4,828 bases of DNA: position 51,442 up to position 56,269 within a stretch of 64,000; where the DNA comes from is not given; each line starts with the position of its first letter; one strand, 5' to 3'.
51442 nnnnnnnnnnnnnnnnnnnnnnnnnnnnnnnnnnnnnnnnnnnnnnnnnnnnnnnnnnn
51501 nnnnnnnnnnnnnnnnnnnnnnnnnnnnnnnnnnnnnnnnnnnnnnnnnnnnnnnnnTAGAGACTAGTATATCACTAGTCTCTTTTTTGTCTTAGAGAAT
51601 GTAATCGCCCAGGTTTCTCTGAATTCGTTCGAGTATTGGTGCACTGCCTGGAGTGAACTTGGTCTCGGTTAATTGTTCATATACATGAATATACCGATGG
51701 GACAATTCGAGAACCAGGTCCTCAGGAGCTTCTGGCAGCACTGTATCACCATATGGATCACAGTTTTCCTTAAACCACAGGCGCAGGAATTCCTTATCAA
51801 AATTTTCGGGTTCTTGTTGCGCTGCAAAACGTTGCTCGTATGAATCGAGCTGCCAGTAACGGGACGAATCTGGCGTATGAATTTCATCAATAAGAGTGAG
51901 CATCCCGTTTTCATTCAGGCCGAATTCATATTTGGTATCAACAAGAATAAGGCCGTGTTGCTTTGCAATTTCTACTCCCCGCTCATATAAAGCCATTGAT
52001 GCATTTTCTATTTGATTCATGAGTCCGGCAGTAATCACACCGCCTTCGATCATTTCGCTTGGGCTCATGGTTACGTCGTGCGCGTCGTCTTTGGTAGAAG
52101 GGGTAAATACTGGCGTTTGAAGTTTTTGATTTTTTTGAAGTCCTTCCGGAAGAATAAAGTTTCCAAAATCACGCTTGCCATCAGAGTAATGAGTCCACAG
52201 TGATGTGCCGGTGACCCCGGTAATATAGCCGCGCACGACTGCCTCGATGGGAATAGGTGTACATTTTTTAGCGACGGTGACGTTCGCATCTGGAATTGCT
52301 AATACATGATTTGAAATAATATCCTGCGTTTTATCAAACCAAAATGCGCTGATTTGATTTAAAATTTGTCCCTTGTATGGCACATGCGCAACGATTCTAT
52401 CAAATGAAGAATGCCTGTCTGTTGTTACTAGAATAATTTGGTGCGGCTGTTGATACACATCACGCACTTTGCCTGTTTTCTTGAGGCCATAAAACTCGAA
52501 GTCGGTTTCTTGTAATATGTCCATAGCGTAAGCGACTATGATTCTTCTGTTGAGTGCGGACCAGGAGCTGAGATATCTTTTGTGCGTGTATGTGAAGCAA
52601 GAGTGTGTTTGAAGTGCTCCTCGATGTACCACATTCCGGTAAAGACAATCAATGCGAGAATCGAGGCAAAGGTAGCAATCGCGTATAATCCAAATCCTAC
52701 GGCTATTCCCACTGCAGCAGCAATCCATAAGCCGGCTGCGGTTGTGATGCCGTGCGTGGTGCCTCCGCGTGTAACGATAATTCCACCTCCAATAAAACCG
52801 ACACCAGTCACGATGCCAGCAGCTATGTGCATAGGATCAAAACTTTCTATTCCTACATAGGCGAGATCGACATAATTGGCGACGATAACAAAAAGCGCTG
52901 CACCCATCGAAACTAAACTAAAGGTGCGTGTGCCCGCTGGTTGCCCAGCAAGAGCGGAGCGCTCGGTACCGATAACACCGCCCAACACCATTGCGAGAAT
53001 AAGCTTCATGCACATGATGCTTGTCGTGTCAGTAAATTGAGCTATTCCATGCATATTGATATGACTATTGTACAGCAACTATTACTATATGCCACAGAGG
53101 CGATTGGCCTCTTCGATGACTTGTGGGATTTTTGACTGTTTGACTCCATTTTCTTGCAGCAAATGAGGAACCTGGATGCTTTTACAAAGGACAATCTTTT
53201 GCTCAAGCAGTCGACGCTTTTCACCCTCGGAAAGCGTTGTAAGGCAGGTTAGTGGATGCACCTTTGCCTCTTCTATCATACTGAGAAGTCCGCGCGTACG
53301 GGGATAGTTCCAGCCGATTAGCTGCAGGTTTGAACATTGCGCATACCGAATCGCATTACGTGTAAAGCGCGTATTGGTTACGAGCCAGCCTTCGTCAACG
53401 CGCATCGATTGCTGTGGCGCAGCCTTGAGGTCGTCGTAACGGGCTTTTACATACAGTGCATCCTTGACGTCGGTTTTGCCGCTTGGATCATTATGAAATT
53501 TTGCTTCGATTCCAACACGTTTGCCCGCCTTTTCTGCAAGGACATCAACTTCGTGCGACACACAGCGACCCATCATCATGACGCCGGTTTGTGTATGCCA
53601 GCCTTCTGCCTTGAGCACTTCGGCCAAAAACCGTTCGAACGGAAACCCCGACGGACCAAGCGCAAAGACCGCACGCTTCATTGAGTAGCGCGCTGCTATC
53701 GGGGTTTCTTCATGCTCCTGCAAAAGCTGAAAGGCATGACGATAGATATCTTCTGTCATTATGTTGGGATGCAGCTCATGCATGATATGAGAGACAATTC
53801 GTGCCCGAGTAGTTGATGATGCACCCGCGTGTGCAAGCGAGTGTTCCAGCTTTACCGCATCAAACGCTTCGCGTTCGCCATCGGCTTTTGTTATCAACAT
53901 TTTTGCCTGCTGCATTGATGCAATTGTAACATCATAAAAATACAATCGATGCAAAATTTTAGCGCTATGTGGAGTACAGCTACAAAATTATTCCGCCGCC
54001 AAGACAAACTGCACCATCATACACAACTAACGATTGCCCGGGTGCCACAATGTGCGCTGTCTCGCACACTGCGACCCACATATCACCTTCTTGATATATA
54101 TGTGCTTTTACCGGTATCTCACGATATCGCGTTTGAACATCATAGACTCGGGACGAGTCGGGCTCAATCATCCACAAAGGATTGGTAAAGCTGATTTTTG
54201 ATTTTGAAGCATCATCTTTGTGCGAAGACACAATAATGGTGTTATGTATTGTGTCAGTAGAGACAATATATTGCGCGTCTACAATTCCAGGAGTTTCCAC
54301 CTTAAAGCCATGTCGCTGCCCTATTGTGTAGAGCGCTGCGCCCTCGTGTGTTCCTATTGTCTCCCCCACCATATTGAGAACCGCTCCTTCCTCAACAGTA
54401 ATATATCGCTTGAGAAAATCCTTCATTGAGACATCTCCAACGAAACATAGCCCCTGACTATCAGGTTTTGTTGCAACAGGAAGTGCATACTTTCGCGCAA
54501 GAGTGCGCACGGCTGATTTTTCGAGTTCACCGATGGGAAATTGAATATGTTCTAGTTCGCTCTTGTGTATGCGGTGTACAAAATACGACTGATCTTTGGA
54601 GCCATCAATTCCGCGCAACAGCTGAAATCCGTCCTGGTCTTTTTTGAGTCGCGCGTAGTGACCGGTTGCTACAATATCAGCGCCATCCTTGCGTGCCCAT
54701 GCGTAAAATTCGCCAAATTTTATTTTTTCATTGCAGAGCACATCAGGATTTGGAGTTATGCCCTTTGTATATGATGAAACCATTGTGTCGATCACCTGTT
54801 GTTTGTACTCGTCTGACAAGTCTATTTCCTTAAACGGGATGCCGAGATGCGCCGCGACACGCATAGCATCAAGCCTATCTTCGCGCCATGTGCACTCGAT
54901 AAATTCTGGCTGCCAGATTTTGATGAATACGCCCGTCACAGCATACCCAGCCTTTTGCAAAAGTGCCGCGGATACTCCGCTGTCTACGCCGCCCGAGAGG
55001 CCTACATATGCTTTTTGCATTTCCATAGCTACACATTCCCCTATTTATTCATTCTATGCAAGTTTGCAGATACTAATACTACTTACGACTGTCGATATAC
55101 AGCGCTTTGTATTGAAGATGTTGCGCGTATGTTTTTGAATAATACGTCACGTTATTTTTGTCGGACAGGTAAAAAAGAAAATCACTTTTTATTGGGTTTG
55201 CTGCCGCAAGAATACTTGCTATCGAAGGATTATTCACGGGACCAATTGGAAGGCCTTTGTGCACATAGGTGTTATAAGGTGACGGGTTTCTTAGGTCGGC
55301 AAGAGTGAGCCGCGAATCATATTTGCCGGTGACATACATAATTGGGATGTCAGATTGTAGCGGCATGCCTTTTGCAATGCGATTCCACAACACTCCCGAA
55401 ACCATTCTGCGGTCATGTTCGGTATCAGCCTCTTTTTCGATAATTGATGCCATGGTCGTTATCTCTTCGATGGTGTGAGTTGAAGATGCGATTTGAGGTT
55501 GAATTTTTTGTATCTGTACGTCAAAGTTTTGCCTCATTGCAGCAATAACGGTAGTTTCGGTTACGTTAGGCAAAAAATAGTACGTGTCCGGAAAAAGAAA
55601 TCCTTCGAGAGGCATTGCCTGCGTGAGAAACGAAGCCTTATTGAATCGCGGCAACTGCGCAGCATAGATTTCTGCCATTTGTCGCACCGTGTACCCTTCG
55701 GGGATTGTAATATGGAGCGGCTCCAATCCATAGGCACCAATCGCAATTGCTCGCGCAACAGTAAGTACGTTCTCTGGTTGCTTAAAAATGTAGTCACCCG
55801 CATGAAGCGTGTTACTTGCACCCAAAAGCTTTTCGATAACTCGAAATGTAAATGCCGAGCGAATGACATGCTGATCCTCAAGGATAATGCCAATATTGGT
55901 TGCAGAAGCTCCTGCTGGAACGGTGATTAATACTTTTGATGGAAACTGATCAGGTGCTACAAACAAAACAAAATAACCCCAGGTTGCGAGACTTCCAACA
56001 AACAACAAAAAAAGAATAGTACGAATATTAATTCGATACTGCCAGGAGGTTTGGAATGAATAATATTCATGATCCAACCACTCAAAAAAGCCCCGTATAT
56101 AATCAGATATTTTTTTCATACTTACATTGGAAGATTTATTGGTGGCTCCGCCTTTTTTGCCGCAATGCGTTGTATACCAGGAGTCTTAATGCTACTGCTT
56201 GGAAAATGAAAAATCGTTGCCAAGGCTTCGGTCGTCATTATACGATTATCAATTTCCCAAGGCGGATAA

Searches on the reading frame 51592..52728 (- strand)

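Call 56: search_protein_families(library=pfam, proteins=[window:51592-52728:-], max_evalue=0.001)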
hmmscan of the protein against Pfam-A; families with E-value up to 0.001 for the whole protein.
window:51592-52728:- (378 aa): 1 family
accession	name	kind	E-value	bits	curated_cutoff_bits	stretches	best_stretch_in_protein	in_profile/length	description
PF01259.24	SAICAR_synt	-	7.9e-69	232.4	20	1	84-328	3-228/233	SAICAR synthetase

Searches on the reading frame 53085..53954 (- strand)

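Call 56: search_protein_families(library=pfam, proteins=[window:53085-53954:-], max_evalue=0.001)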
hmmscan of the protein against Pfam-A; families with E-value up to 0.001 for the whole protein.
window:53085-53954:- (289 aa): 2 families
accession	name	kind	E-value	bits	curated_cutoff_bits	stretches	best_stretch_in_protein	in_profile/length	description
PF04471.18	Mrr_cat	-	2.4e-09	37.7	21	1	103-213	6-106/115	Restriction endonuclease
PF03477.21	ATP-cone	-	6e-06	27.2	25.8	1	19-94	1-83/88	ATP cone domain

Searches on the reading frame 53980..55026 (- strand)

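Call 56: search_protein_families(library=pfam, proteins=[window:53980-55026:-], max_evalue=0.001)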
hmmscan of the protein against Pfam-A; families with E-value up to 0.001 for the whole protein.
window:53980-55026:- (348 aa): 4 families
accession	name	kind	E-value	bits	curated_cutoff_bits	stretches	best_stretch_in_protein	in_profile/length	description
PF03054.22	tRNA_Me_trans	-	6.5e-71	238.6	20.6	1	5-197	2-201/202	tRNA methyl transferase HUP domain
PF20259.3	tRNA_Me_trans_M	-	2.1e-16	59.7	27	1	202-267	1-65/66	tRNA methyl transferase PRC-barrel domain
PF20258.4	tRNA_Me_trans_C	-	8.9e-14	52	20.6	1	277-347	3-77/77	Aminomethyltransferase beta-barrel domain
PF02540.23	NAD_synthase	-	1.1e-08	34.9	21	1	3-76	18-87/242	NAD synthase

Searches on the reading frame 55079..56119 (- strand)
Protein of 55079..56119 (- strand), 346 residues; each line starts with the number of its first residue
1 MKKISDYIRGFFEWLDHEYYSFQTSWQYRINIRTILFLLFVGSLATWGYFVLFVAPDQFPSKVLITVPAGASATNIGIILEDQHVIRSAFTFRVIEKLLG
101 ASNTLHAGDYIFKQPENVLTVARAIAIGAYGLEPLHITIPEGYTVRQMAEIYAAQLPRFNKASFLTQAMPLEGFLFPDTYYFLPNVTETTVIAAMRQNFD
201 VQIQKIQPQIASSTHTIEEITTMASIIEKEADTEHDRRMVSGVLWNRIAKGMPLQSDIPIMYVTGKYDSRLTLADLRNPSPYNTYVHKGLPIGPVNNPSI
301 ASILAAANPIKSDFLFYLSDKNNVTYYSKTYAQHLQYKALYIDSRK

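Call 56: search_protein_families(library=pfam, proteins=[window:55079-56119:-], max_evalue=0.001)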
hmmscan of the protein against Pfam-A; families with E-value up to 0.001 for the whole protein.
window:55079-56119:- (346 aa): 1 family
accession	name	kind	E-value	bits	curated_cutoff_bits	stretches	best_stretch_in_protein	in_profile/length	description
PF02618.21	YceG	-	7.4e-74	249.1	32.4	1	65-337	1-272/275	YceG-like family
